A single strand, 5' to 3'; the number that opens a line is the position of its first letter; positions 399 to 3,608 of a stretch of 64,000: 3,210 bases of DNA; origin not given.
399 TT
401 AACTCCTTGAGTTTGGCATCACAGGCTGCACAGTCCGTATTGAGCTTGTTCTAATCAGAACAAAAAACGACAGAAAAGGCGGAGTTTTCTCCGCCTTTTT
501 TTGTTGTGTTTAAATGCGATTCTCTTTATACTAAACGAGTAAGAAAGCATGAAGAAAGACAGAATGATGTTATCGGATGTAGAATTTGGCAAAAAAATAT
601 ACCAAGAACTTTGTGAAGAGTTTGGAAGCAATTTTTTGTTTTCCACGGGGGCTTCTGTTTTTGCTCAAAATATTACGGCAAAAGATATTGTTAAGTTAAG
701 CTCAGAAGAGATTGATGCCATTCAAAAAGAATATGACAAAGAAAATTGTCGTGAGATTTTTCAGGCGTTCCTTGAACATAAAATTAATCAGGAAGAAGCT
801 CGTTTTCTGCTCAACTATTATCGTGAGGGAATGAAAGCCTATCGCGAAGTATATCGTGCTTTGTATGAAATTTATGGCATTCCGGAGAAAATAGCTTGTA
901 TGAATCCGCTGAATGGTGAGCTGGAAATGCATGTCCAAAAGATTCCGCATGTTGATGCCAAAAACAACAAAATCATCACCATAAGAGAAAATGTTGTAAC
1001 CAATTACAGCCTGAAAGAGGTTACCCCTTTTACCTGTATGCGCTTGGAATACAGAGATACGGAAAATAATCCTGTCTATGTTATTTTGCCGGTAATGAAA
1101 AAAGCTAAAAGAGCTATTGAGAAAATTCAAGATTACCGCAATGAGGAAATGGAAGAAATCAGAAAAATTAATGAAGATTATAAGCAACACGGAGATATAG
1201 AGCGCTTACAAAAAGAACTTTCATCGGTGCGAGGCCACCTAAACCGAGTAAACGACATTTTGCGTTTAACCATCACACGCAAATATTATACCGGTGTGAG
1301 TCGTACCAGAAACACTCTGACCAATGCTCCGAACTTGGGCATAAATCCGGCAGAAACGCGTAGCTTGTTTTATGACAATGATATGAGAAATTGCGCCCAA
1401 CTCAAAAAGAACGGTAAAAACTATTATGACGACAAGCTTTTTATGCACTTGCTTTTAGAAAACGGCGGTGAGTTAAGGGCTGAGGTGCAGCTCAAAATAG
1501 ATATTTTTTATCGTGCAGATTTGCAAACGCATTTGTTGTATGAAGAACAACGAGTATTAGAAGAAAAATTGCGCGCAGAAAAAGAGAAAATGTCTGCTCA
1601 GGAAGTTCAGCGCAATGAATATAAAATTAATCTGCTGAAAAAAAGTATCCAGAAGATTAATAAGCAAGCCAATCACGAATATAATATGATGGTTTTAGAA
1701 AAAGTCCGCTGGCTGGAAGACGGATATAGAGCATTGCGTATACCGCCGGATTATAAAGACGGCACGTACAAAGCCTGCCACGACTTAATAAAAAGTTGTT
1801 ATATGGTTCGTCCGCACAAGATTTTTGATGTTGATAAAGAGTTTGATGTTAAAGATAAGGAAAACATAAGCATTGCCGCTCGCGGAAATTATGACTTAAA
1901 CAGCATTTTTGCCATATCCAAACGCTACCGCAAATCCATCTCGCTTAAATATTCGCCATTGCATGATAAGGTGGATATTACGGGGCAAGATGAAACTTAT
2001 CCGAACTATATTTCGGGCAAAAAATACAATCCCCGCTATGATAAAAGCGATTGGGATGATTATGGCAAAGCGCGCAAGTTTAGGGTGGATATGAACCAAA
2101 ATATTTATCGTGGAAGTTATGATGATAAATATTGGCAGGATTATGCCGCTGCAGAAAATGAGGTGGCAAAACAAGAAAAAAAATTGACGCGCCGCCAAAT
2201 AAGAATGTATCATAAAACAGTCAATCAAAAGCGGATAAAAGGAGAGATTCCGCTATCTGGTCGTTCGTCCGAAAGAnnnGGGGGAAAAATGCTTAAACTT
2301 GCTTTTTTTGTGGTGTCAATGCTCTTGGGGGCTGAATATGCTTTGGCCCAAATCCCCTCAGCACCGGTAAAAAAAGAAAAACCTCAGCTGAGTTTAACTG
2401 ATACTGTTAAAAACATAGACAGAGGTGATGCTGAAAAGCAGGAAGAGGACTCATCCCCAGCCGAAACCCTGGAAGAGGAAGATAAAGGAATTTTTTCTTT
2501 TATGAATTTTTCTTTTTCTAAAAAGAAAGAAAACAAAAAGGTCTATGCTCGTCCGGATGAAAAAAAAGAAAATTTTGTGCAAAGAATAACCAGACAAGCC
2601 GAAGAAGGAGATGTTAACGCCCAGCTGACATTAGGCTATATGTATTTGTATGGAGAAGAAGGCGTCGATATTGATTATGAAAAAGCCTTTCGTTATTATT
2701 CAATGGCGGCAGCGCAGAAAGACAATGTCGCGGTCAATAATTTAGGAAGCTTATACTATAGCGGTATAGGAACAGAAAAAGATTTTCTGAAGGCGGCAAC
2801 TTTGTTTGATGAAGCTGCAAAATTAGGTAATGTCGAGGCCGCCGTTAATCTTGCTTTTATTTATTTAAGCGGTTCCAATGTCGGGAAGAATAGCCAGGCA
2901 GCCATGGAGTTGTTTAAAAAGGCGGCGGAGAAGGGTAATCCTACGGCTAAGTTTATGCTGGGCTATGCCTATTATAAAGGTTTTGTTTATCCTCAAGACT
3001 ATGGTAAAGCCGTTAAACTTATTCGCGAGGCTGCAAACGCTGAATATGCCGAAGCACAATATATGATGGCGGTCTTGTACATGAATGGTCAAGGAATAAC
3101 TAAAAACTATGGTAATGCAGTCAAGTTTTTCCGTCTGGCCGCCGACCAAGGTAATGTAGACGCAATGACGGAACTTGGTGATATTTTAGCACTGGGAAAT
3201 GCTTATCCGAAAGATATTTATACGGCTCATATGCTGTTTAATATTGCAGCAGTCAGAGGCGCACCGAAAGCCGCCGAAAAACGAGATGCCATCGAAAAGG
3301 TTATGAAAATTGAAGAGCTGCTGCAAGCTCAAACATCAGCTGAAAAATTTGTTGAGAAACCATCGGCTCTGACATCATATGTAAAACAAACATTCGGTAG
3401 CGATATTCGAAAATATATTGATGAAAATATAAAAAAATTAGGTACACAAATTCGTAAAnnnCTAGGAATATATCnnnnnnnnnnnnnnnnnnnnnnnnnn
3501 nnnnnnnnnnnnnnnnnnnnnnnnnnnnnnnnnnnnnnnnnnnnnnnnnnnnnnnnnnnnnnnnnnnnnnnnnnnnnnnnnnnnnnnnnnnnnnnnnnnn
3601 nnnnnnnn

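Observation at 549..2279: Orphan RelA/SpoT-like nucleotidyltransferase behind the flagellin gene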

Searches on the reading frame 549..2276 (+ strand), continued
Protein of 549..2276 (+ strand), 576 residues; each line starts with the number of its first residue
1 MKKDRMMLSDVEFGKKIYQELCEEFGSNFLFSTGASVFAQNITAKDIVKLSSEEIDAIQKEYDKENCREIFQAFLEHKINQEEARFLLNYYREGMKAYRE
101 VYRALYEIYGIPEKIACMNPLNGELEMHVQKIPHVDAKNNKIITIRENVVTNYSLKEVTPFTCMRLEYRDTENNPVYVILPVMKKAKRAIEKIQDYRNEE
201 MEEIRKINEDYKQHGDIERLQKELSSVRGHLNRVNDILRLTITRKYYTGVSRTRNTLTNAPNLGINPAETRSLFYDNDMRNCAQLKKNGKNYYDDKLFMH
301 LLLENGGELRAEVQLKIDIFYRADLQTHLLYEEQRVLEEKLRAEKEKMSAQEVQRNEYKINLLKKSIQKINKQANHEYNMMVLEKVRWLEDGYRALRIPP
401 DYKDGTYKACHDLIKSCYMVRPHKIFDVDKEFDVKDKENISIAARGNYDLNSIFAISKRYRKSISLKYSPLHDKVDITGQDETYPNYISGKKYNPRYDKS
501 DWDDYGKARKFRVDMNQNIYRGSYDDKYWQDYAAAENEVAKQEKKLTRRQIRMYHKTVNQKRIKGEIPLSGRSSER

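Call 38: search_protein_families(library=pfam, proteins=[L007:8066-9214:+, L009:8270-9088:+, L009:7560-8198:+, L004:6929-7456:-, L005:1635-2819:+, L011:3089-4177:+], max_evalue=0.01)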
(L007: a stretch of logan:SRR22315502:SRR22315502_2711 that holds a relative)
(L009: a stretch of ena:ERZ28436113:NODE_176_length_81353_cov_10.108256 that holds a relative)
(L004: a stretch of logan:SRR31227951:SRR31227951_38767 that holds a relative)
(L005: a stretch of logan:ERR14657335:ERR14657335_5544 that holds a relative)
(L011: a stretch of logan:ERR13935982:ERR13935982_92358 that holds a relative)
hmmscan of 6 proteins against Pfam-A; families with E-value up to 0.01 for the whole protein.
L007:8066-9214:+ (383 aa): 2 families
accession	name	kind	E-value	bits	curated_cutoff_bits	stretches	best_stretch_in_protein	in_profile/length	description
PF08238.18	Sel1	-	3.5e-39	132.2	30.7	5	103-137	3-36/36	Sel1 repeat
PF23310.1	TPR_27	-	0.00053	20.1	27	0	228-276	42-90/110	Plant tetratrico peptide repeats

L009:8270-9088:+ (273 aa): 0 families

L009:7560-8198:+ (213 aa): 3 families
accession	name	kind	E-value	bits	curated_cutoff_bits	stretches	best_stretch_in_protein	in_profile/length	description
PF00702.32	Hydrolase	-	1.7e-09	38.8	26.4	1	93-180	100-191/191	haloacid dehalogenase-like hydrolase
PF13419.12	HAD_2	-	6e-07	30.2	23.8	1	78-184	66-176/178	Haloacid dehalogenase-like hydrolase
PF12689.13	Acid_PPase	-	0.0005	20.4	27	1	145-185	109-149/169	Acid Phosphatase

L004:6929-7456:- (175 aa): 1 family
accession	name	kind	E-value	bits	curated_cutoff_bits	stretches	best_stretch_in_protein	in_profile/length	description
PF17103.10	Stealth_CR4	-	0.00079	19.8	27.4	1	136-174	4-44/55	Stealth protein CR4, conserved region 4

L005:1635-2819:+ (395 aa): 3 families
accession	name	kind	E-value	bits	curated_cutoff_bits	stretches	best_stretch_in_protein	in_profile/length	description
PF08238.18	Sel1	-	9e-41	137.3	30.7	5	212-247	1-36/36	Sel1 repeat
PF13432.12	TPR_16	-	0.0018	19.1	32.7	0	198-246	15-61/65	Tetratricopeptide repeat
PF23310.1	TPR_27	-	0.0078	16.3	27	0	158-203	43-88/110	Plant tetratrico peptide repeats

L011:3089-4177:+ (363 aa): 2 families
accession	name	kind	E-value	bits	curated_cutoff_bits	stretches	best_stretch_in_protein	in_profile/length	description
PF08238.18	Sel1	-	2.3e-34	117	30.7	3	92-127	2-36/36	Sel1 repeat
PF14559.12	TPR_19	-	0.0072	17.1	25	0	217-246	4-36/68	Tetratricopeptide repeat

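Call 41: fold_search(model_id=the predicted structure, library=pdb)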
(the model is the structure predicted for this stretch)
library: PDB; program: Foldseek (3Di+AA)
matches with E <= 10: 200; with E <= 0.001: 0
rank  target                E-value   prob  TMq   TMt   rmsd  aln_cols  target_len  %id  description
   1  2be3_A                1.3e-03  1.00  0.14  0.37  16.9       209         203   11  Structure of a GTP Pyrophosphokinase Family Protein from Streptococcus pneumoniae (released 2005-12-06)
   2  6fgk_D                3.8e-03  1.00  0.14  0.39   7.0       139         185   14  Crystal structure of the small alarmone synthethase 2 from Bacillus subtilis (released 2018-02-07)
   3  5ded_F                3.8e-03  1.00  0.15  0.40  17.8       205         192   13  Crystal structure of the small alarmone synthethase 1 from Bacillus subtilis bound to its product pppGpp (released 2015-10-28)
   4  6ewz_A                4.2e-03  1.00  0.16  0.37   7.9       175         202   15  Crystal structure of RelP (SAS2) from Staphylococcus aureus bound to AMPCPP and GTP in the pre-catalytic state (released 2018-01-24)
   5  6fgj_A                4.8e-03  1.00  0.16  0.40   8.4       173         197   14  Crystal structure of the small alarmone synthethase 2 from Staphylococcus aureus (released 2018-02-07)
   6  5dec_B                4.8e-03  1.00  0.15  0.39   8.0       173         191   13  Crystal structure of the small alarmone synthetase 1 from Bacillus subtilis (released 2015-10-28)
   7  5f2v_T                5.3e-03  1.00  0.14  0.36  16.9       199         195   12  Crystal structure of the small alarmone synthethase 1 from Bacillus subtilis bound to AMPCPP (released 2015-12-16)
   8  6ex0_A                7.0e-03  1.00  0.14  0.35   7.9       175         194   14  Crystal structure of RelP (SAS2) from Staphylococcus aureus bound to pppGpp in the post-catalytic state (released 2018-01-24)
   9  6fgx_A                8.9e-03  1.00  0.16  0.41   8.0       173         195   14  Crystal structure of the small alarmone synthethase 2 from Staphylococcus aureus bound to AMPCPP (released 2018-02-07)
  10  5dec_D                9.4e-03  1.00  0.14  0.39   8.6       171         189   11  Crystal structure of the small alarmone synthetase 1 from Bacillus subtilis (released 2015-10-28)
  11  5f2v_P                1.0e-02  0.96  0.12  0.30  17.6       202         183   14  Crystal structure of the small alarmone synthethase 1 from Bacillus subtilis bound to AMPCPP (released 2015-12-16)
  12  5dec_A                1.4e-02  1.00  0.15  0.35   7.6       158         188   11  Crystal structure of the small alarmone synthetase 1 from Bacillus subtilis (released 2015-10-28)
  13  6ex0_B                1.4e-02  1.00  0.16  0.39   7.5       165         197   14  Crystal structure of RelP (SAS2) from Staphylococcus aureus bound to pppGpp in the post-catalytic state (released 2018-01-24)
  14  6fgj_B                1.7e-02  1.00  0.16  0.41   7.7       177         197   12  Crystal structure of the small alarmone synthethase 2 from Staphylococcus aureus (released 2018-02-07)
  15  5f2v_S                2.8e-02  0.96  0.14  0.33  17.2       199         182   11  Crystal structure of the small alarmone synthethase 1 from Bacillus subtilis bound to AMPCPP (released 2015-12-16)
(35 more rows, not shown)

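Call 49: list_cluster_members(proteins=[P0121, P0122, P0127, P0132, P0134, P0138, P0139, P0143, P0146, P0158])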
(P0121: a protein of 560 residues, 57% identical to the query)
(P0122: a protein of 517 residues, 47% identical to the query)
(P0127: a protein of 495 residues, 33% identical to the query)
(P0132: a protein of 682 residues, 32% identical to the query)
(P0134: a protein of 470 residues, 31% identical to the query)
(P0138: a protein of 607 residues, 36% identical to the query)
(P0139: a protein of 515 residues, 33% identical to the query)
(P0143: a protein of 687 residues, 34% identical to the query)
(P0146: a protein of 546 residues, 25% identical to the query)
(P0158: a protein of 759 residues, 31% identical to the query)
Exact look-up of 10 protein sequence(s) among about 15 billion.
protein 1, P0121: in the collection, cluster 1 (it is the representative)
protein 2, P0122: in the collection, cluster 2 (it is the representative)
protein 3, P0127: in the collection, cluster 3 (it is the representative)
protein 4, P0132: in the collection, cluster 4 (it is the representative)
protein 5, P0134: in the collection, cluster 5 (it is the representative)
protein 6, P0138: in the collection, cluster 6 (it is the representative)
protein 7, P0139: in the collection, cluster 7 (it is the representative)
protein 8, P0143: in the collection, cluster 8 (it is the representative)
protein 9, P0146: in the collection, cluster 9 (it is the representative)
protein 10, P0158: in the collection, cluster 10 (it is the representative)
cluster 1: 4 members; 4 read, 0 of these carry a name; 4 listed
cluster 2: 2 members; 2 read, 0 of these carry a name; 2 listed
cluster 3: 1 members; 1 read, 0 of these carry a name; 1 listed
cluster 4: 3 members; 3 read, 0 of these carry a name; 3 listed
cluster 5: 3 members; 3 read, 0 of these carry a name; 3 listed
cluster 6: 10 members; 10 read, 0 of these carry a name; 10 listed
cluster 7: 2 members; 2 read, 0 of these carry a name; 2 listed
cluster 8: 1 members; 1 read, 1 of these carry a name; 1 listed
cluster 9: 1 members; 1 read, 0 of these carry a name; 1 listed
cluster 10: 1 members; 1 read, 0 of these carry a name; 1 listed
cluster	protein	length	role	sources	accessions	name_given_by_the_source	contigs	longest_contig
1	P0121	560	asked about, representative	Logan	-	-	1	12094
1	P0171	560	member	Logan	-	-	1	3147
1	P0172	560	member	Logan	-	-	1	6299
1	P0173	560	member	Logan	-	-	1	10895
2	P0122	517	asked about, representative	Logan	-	-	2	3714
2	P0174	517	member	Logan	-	-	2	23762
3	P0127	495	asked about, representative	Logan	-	-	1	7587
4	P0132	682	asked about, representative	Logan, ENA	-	-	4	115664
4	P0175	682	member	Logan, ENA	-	-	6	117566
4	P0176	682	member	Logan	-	-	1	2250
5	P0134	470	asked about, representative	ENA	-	-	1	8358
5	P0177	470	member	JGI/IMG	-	-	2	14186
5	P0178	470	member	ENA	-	-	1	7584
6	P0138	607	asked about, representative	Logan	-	-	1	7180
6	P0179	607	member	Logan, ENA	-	-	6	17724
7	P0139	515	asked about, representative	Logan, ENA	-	-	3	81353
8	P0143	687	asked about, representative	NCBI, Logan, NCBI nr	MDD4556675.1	MAG: hypothetical protein PHE89_05050 [Alphaproteobacteria bacterium] | hypothetical protein [Alphaproteobacteria bacterium]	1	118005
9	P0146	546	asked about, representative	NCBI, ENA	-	-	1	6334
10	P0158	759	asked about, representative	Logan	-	-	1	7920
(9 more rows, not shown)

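Call 52: fold_search(model_id=the predicted structure, library=viral)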
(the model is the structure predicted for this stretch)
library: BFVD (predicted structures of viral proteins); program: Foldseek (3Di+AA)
matches with E <= 10: 163; with E <= 0.001: 1
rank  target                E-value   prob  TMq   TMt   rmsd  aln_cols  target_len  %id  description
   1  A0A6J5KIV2            1.8e-04  1.00  0.20  0.11   7.3       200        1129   20  DdrB-like domain-containing protein [uncultured Caudovirales phage]
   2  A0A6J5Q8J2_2          1.1e-03  1.00  0.20  0.11   6.9       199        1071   14  RelA/SpoT [uncultured Caudovirales phage]
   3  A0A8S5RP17            6.5e-03  1.00  0.19  0.47   7.2       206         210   18  GTP pyrophosphokinase YjbM [virus sp. ctBS918]
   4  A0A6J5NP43            9.0e-03  0.97  0.21  0.12  24.5       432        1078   12  Uncharacterized protein [uncultured Caudovirales phage]
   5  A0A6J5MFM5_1          2.1e-02  1.00  0.18  0.11   7.8       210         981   15  ART-PolyVal-like domain-containing protein [uncultured Caudovirales phage]
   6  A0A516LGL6            4.7e-02  0.99  0.20  0.09   6.8       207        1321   15  (no name in the UniProt tables at hand)
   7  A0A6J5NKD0            5.7e-02  0.97  0.14  0.07  16.5       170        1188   14  Uncharacterized protein [uncultured Caudovirales phage]
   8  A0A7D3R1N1            5.7e-02  0.92  0.13  0.36  16.6       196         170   14  Nucleotidyltransferase relA/spot protein [Fadolivirus FV1/VV64]
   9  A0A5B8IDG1            9.1e-02  0.35  0.12  0.18  23.1       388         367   10  Uncharacterized protein [Mimiviridae sp. ChoanoV1]
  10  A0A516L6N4            2.3e-01  0.35  0.21  0.12  28.1       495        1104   12  (no name in the UniProt tables at hand)
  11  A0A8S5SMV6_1          3.9e-01  0.21  0.10  0.06  21.6       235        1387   10  RNA polymerase [Podoviridae sp. ctIKM86]
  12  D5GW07                7.3e-01  0.08  0.08  0.10  20.5       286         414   10  ISCaje1 transposase [Campylobacter phage CPt10]
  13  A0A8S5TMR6            8.4e-01  0.30  0.06  0.15  13.7       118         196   14  Tail tube protein [Siphoviridae sp. cttaA39]
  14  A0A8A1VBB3            9.7e-01  0.15  0.12  0.17  20.6       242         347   12  (no name in the UniProt tables at hand)
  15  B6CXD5                1.0e+00  0.23  0.12  0.15  18.7       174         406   13  (no name in the UniProt tables at hand)
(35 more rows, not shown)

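Call 61: find_encoding_contigs(protein=P0151, flank=5000, max_places=1)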
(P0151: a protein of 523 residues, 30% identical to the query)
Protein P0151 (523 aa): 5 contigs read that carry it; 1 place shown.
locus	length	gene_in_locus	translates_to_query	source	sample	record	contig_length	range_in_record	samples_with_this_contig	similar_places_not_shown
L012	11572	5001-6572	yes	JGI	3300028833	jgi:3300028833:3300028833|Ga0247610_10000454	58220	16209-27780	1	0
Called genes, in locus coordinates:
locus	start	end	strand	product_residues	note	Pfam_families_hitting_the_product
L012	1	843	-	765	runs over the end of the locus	PF22019:GlgB_N, PF02922:CBM_48, PF00128:Alpha-amylase (weak), PF02806:Alpha-amylase_C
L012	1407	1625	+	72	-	PF11154:DUF2934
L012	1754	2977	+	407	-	PF07690:MFS_1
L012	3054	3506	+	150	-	PF01957:NfeD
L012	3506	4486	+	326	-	PF01145:Band_7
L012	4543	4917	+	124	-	-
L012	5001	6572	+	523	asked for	-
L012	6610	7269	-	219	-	PF00702:Hydrolase, PF13419:HAD_2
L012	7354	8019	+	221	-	PF00702:Hydrolase, PF13419:HAD_2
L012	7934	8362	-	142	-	PF14345:GDYXXLXY (faint)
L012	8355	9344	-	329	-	PF09925:DUF2157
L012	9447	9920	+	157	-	PF04073:tRNA_edit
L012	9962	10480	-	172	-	-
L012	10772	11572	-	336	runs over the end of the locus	PF01193:RNA_pol_L, PF01000:RNA_pol_A_bac, PF03118:RNA_pol_A_CTD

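Call 62: find_encoding_contigs(protein=P0160, flank=5000, max_places=1)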
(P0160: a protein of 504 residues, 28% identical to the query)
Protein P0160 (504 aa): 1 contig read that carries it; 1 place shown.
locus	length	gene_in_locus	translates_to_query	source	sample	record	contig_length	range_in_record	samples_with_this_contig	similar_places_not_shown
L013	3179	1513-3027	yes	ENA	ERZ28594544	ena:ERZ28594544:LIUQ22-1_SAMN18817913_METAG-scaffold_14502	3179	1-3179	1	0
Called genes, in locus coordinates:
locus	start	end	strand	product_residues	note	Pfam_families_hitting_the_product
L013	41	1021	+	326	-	PF01145:Band_7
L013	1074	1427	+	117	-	-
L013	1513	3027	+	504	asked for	-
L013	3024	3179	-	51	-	?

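Call 63: find_encoding_contigs(protein=P0132, flank=5000, max_places=1)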
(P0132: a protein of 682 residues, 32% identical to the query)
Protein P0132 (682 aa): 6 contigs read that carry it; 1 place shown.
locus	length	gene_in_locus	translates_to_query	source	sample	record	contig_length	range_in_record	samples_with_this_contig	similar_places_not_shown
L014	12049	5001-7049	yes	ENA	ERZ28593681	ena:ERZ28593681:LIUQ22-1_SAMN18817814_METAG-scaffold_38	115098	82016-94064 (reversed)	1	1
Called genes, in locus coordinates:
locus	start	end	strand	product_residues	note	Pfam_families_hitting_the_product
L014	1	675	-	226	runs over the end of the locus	PF00687:Ribosomal_L1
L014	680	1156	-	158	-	PF03946:Ribosomal_L11_N, PF00298:Ribosomal_L11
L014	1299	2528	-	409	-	PF12704:MacB_PCD, PF02687:FtsX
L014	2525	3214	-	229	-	PF02463:SMC_N (faint), PF00005:ABC_tran, PF13304:AAA_21 (faint)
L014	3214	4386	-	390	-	PF25917:BSH_RND, PF25973:BSH_CzcB, PF25876:HH_MFP_RND (weak), PF25954:Beta-barrel_RND_2, PF25990:Beta-barrel_YknX, PF26002:Beta-barrel_AprE (weak)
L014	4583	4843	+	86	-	-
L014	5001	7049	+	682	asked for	-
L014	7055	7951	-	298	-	PF00551:Formyl_trans_N, PF02911:Formyl_trans_C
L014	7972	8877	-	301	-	PF03193:RsgA_GTPase (faint), PF10662:PduV-EutP (weak), PF01926:MMR_HSR1, PF02421:FeoB_N, PF04548:AIG1 (weak), PF00009:GTP_EFTU, PF02492:cobW (weak), PF07650:KH_2, +1 more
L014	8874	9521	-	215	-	PF14622:Ribonucleas_3_3, PF00636:Ribonuclease_3, PF00035:dsrm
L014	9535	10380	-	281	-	PF10502:Peptidase_S26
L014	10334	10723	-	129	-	PF01648:ACPS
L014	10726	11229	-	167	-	PF09835:DUF2062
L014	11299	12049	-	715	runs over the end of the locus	PF01966:HD, PF13328:HD_4, PF01842:ACT (faint), PF04607:RelA_SpoT, PF02824:TGS, PF19296:RelA_AH, PF28438:RelA_RIS, PF13291:ACT_4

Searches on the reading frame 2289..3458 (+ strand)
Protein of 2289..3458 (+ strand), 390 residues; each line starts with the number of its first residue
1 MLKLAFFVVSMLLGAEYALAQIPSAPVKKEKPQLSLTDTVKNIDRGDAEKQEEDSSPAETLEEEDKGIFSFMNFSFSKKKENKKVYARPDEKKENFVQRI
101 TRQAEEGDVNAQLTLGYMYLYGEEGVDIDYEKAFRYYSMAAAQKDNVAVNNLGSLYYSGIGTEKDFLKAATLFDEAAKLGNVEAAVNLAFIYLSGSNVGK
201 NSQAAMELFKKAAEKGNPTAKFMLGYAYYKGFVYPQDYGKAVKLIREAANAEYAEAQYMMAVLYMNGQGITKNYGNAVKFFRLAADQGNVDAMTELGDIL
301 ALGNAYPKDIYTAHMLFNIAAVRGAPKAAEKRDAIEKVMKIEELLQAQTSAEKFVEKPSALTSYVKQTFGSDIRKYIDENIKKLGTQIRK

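Call 4: search_protein_families(library=pfam, proteins=[window:2289-3458:+], max_evalue=1)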
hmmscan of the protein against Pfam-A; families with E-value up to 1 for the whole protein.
window:2289-3458:+ (390 aa): 6 families
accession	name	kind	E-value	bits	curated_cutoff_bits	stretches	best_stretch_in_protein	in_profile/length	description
PF08238.18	Sel1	-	1.5e-43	146.1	30.7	5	254-289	1-36/36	Sel1 repeat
PF23310.1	TPR_27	-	2.2e-05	24.5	27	2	175-225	21-68/110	Plant tetratrico peptide repeats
PF14559.12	TPR_19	-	0.00023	21.8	25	0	202-230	7-37/68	Tetratricopeptide repeat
PF07064.19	RIC1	-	0.027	14.5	27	1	169-217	98-146/176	RIC1 C-terminal alpha solenoid region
PF13432.12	TPR_16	-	0.1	13.5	32.7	0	202-250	13-60/65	Tetratricopeptide repeat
PF13431.12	TPR_17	-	0.46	11.3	24.4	0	283-301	6-24/34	Tetratricopeptide repeat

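Call 5: search_protein_families(library=ncbifam, proteins=[window:2289-3458:+], max_evalue=1)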
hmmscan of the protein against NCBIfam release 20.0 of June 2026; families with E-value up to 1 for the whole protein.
window:2289-3458:+ (390 aa): 6 families
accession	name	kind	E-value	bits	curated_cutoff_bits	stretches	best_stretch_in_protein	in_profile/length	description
NF033786.1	phenyl_MerG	equivalog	3.6e-19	69.6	350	3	203-357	50-213/217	phenylmercury resistance protein MerG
NF047621.1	FlgprotMotXVib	equivalog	1.9e-17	63.5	330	2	82-193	44-155/211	flagellar protein MotX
NF038194.1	AlgK_TPR_lipo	equivalog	7.2e-15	54.6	700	2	191-297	307-411/448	alginate biosynthesis TPR repeat lipoprotein AlgK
NF045484.1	TransRegExoR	equivalog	3.2e-08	33.1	450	2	67-226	42-205/267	exopolysaccharide production regulator ExoR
NF033161.1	lipo_LipL41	equivalog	0.0021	17.1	400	1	99-184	255-336/358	lipoprotein LipL41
TIGR01608.1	citD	equivalog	0.061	14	63.5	1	361-386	33-58/94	citrate lyase acyl carrier protein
